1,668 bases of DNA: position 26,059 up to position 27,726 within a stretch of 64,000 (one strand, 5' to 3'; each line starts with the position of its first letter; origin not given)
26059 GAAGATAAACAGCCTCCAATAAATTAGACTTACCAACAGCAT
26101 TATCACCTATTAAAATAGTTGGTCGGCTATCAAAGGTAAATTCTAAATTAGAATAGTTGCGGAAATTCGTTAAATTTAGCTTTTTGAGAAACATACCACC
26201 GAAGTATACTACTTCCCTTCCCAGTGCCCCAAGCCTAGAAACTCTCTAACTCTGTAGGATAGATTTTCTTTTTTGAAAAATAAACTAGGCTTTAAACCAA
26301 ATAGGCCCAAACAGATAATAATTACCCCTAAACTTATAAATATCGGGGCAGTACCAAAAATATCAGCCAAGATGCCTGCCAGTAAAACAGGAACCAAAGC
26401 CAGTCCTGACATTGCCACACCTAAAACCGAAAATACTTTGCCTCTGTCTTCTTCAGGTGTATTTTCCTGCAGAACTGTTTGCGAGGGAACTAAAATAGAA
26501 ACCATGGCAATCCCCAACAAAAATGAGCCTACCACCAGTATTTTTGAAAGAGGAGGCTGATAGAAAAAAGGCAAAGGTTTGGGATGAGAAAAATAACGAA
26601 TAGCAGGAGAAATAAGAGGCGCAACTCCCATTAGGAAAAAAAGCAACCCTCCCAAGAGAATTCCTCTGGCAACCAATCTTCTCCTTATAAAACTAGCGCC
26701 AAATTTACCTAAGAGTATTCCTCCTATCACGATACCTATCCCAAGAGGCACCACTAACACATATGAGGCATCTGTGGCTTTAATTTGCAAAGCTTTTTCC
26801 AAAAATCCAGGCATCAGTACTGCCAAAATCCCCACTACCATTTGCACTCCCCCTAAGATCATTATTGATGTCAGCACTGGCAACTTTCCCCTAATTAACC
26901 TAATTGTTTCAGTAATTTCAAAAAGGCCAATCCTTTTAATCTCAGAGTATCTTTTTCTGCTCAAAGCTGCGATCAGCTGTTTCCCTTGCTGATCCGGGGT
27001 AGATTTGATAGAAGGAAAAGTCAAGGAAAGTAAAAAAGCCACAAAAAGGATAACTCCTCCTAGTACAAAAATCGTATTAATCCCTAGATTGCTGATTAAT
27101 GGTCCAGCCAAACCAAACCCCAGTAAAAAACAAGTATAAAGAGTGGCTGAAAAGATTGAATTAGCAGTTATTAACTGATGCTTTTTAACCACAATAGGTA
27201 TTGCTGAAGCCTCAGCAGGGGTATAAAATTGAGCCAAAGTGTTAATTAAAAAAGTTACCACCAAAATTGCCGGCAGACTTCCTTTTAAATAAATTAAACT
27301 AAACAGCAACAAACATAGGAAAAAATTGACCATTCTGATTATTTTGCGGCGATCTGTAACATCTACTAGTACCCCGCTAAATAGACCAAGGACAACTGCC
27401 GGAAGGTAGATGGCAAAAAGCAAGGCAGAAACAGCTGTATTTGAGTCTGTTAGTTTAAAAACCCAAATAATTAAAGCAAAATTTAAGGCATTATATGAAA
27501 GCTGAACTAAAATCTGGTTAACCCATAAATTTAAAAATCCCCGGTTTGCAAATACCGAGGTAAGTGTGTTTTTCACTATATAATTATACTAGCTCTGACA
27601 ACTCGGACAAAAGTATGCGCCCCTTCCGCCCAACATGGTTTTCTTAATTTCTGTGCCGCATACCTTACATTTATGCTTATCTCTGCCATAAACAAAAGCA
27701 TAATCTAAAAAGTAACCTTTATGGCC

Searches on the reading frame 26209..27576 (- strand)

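Call 79: search_protein_families(library=pfam, proteins=[window:26209-27576:-], max_evalue=0.00001)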
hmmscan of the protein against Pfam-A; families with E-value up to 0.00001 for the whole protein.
window:26209-27576:- (455 aa): 2 families
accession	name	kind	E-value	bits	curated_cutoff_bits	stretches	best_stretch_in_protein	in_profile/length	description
PF07690.21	MFS_1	-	8.8e-31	107.5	33.4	2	17-322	1-291/347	Major Facilitator Superfamily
PF05977.19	MFS_3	-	2.9e-06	26.5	27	1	9-205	7-207/524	Transmembrane secretion effector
